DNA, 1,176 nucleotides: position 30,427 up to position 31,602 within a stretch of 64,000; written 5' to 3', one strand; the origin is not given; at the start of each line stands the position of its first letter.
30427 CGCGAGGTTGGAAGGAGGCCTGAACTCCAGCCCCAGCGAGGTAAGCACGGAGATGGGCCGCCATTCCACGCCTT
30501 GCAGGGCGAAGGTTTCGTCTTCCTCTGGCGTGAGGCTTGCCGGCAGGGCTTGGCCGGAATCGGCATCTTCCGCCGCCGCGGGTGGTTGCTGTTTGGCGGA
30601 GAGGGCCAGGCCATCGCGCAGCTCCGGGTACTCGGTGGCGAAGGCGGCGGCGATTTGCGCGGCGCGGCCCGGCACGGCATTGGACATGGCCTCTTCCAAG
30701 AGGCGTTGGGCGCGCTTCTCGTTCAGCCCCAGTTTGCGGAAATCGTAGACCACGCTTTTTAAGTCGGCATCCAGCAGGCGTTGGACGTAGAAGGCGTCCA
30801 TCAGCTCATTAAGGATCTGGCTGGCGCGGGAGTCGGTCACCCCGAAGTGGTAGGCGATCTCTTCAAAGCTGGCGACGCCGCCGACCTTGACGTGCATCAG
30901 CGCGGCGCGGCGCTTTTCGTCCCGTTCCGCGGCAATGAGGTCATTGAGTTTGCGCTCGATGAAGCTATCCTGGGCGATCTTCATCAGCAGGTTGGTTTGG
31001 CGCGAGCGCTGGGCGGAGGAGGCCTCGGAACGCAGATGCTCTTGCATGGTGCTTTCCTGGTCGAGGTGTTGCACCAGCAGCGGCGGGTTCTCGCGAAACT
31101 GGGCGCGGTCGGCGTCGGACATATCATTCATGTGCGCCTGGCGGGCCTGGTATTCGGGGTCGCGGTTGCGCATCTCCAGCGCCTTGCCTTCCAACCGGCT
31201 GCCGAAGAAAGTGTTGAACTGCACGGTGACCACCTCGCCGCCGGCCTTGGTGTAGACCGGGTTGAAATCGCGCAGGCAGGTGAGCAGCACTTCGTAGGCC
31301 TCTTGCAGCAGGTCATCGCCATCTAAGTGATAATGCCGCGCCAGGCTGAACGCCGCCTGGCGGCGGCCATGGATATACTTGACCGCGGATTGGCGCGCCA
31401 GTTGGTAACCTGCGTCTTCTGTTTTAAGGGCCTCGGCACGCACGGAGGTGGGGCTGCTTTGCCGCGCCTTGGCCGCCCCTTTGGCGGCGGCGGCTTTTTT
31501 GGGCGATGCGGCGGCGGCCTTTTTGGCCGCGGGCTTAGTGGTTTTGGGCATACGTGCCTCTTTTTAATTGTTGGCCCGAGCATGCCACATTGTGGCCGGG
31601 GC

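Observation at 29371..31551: Single protein fusing a histone-like tail, an ECF-sigma-like module, a ParB-like module and a coiled coil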

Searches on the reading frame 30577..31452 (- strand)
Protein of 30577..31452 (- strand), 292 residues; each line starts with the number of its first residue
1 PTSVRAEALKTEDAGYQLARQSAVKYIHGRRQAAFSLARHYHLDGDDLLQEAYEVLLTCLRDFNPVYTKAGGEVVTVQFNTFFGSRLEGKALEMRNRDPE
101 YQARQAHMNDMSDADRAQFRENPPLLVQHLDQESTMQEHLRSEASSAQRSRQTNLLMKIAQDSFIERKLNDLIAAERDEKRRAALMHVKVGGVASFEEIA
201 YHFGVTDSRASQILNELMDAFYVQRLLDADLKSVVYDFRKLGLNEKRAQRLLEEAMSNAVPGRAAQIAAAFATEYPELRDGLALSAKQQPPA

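Call 31: predict_structure(alignment_id=A2)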
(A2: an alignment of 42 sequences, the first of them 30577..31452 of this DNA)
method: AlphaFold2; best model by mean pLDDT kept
length: 292 residues; sequences in the alignment: 42
mean_pLDDT: 82.4   pTM: 0.44
mean pLDDT of the five models: 82.4, 79.1, 79.0, 77.4, 77.3
residues with pLDDT >= 90: 126; 70-90: 111; 50-70: 44; < 50: 11
segments of 3 or more residues with pLDDT < 50: 155-160, 290-292
pLDDT, mean of each block of 10 residues (from residue 1): 81 96 96 92 93 96 91 92 96 88 80 80 58 56 56 49 78 88 84 71 75 87 89 91 92 91 91 90 68 44
secondary structure, 60 per line:
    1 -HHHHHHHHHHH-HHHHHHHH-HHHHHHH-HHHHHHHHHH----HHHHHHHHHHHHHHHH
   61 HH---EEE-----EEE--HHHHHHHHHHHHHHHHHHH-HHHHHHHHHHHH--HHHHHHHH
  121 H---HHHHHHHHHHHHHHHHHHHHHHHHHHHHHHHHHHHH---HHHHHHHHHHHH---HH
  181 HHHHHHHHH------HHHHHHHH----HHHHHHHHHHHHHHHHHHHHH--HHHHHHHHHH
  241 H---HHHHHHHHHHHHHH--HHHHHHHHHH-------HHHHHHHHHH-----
elements in order: H2-12 H14-21 H23-29 H31-40 H45-62 E66-68 E74-76 H79-97 H99-110 H113-121 H125-160 H164-175 H179-189 H196-203 H208-228 H231-241 H245-258 H261-270 H278-287

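Call 66: search_protein_representatives(protein=window:30577-31452:-)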
Query: 292 residues. Proteins with E-value up to 0.001 (for the whole library): 15; up to 1e-10: 14; up to 1e-30: 12. The best 15 are listed.
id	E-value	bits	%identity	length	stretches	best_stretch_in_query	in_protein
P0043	2.8e-123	427.0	71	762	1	4-280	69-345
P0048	4.9e-123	426.2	72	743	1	5-279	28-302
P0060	4.7e-118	409.9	68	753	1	6-284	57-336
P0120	1.1e-108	379.2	62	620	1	1-278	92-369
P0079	3.8e-100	351.2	56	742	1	1-278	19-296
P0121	5.5e-99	347.4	57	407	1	4-279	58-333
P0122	5.8e-89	314.6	56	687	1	6-278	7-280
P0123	3.6e-80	285.8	49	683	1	7-282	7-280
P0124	1.5e-79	283.8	44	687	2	4-286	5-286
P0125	6.7e-69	248.9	74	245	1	7-159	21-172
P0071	3.9e-66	239.8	78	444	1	136-283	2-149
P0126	1.4e-31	126.5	58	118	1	177-283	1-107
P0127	8.4e-30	120.7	68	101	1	2-89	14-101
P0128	9.3e-21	91.1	71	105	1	5-67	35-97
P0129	1.1e-09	54.7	36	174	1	3-75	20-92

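Call 71: search_solved_structures(query=A3, max_evalue=10, show_alignments=3)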
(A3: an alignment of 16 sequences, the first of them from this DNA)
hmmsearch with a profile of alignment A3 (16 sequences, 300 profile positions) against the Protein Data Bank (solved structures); distinct sequences matched with E-value up to 10: 0.
